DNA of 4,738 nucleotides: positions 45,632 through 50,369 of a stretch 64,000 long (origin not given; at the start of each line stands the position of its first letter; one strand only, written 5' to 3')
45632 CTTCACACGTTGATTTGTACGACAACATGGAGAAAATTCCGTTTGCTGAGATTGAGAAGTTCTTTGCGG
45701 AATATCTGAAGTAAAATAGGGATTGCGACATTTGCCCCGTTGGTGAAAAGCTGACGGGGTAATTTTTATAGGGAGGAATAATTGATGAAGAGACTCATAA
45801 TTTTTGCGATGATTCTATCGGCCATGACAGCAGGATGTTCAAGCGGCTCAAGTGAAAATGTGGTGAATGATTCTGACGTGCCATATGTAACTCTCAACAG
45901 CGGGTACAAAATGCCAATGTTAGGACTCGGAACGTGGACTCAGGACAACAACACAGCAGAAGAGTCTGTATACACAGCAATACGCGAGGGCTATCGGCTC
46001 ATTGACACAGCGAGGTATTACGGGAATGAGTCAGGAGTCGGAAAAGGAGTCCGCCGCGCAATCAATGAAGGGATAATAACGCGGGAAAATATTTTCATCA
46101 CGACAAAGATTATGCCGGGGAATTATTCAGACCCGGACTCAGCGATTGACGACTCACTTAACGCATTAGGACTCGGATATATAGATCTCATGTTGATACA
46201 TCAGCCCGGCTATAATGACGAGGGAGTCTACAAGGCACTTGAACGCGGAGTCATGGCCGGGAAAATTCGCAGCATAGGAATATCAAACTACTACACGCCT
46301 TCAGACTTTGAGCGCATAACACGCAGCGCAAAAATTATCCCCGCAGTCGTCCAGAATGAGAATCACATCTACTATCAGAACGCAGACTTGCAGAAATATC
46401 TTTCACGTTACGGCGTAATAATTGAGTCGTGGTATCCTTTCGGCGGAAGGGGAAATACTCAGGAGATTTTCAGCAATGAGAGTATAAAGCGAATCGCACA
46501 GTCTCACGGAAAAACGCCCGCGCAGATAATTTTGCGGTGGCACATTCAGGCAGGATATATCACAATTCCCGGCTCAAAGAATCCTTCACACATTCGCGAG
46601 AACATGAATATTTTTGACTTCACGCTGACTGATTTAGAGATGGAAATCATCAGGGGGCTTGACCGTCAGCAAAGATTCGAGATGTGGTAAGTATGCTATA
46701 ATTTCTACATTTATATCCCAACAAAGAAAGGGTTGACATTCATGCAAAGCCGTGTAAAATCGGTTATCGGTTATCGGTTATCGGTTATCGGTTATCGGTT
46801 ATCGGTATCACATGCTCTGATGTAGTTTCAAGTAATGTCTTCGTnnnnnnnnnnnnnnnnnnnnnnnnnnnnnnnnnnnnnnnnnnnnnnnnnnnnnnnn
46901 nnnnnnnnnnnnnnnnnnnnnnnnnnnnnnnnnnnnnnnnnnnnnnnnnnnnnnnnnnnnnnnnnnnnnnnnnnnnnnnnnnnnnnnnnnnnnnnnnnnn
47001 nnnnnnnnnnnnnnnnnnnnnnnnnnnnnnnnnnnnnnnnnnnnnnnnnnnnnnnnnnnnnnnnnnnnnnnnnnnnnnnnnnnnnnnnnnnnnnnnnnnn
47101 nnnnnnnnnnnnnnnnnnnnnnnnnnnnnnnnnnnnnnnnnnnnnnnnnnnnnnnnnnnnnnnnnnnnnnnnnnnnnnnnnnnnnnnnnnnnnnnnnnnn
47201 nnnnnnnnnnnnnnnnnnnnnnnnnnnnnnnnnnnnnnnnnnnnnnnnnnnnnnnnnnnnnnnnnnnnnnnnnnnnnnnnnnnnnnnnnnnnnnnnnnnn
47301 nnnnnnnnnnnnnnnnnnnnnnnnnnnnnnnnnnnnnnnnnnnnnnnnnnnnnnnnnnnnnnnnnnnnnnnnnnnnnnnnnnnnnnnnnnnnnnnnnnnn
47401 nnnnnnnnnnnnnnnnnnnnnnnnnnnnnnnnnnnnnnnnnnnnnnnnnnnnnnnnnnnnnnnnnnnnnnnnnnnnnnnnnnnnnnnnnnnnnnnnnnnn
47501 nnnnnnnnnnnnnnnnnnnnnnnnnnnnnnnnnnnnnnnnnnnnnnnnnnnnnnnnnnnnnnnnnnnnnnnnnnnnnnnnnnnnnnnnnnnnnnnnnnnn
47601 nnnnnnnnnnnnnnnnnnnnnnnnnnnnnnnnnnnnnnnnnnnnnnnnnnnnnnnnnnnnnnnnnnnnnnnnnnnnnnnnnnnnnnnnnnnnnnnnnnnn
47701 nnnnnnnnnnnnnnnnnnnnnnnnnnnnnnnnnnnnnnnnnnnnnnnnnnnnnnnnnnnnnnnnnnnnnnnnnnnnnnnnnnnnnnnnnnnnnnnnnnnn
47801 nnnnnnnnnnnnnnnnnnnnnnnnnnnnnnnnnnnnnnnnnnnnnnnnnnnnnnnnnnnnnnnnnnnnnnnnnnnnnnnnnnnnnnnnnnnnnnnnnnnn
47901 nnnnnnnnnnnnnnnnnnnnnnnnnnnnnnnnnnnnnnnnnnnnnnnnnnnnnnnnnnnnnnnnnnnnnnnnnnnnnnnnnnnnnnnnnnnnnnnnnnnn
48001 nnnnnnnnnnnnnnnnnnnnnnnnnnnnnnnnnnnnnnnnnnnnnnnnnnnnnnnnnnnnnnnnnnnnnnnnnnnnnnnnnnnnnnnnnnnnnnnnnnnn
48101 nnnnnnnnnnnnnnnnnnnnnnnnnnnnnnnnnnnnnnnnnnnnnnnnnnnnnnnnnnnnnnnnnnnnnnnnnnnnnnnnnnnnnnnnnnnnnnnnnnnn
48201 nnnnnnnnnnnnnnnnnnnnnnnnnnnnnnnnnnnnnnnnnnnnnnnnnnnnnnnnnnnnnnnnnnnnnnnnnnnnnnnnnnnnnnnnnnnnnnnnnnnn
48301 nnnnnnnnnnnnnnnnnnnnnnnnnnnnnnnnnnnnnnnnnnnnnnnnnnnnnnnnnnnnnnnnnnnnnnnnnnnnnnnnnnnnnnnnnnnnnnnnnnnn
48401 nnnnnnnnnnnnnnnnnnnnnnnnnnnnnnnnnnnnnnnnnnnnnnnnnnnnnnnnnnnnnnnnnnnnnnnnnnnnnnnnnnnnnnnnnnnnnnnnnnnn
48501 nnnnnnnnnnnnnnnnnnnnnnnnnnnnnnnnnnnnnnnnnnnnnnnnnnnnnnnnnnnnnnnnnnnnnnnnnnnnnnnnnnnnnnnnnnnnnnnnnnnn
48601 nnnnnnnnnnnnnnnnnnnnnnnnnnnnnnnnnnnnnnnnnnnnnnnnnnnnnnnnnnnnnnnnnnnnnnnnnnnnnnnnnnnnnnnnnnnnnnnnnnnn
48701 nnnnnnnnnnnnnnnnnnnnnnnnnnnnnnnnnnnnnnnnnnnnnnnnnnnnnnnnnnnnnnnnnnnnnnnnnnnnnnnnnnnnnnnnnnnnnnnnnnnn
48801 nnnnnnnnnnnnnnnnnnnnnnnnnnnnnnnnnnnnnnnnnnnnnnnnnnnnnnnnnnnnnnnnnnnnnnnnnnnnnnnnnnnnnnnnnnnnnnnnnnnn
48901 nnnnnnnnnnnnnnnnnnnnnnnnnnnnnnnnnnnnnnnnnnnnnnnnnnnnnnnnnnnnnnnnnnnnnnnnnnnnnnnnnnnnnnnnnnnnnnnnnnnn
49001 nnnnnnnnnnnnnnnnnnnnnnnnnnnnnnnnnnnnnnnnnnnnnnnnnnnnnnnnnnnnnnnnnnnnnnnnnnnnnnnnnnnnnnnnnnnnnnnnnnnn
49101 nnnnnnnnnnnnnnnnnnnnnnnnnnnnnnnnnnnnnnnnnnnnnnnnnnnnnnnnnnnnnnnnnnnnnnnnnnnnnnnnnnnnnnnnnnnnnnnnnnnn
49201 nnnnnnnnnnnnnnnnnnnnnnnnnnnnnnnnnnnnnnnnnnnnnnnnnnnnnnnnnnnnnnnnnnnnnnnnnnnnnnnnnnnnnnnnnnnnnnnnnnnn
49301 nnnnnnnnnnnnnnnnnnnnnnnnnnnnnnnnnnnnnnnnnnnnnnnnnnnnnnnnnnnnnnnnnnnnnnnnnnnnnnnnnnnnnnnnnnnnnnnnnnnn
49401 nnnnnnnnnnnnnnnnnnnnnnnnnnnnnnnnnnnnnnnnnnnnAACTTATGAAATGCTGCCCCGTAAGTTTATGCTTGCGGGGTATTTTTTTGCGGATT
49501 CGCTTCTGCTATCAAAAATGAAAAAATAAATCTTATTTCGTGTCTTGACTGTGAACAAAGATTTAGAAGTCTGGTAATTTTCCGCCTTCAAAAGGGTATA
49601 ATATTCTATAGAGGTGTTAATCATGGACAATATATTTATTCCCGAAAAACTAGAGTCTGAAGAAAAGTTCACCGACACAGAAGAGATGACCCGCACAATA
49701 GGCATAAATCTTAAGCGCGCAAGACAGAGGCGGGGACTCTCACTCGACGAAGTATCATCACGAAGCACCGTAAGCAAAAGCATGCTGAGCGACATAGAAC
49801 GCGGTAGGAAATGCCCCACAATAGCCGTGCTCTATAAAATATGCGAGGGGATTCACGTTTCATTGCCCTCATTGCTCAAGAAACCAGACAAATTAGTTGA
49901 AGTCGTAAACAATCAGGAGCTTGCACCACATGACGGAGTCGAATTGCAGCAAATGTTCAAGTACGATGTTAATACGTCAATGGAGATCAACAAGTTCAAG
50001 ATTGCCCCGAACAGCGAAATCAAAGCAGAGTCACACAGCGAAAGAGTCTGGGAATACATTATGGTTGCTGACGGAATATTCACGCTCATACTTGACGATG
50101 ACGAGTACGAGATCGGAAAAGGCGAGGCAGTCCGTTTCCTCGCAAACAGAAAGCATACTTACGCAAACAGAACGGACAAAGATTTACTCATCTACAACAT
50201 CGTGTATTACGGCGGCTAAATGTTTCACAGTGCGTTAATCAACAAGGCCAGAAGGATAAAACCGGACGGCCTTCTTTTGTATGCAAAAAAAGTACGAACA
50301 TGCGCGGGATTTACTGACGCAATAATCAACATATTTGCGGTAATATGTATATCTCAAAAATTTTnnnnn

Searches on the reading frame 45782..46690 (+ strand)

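Call 7: search_protein_families(library=pfam, proteins=[window:45782-46690:+], max_evalue=0.01)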
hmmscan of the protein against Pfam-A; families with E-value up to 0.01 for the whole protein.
window:45782-46690:+ (302 aa): 1 family
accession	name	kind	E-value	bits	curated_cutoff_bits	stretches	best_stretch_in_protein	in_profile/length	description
PF00248.27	Aldo_ket_red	-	5.6e-42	144.2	24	1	47-294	2-290/291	Aldo/keto reductase family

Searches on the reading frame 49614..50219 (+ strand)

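Call 7: search_protein_families(library=pfam, proteins=[window:49614-50219:+], max_evalue=0.01)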
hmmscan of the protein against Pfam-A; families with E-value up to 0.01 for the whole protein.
window:49614-50219:+ (201 aa): 6 families
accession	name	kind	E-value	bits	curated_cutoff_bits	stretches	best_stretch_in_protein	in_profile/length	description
PF01381.28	HTH_3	-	8.3e-13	48.6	23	1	33-85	1-53/55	Helix-turn-helix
PF07883.17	Cupin_2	-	4e-12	46.1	27.2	1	128-196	3-69/70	Cupin domain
PF13560.12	HTH_31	-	8.4e-10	39.3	27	1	30-83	3-57/64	Helix-turn-helix domain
PF12844.13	HTH_19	-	1.9e-08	34.5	30.2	1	30-89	1-60/64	Helix-turn-helix domain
PF13413.12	HTH_25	-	1.1e-05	25.6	24.6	1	33-65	2-34/62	Helix-turn-helix domain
PF13443.12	HTH_26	-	0.0045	17.7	22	1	32-78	1-48/63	Cro/C1-type HTH DNA-binding domain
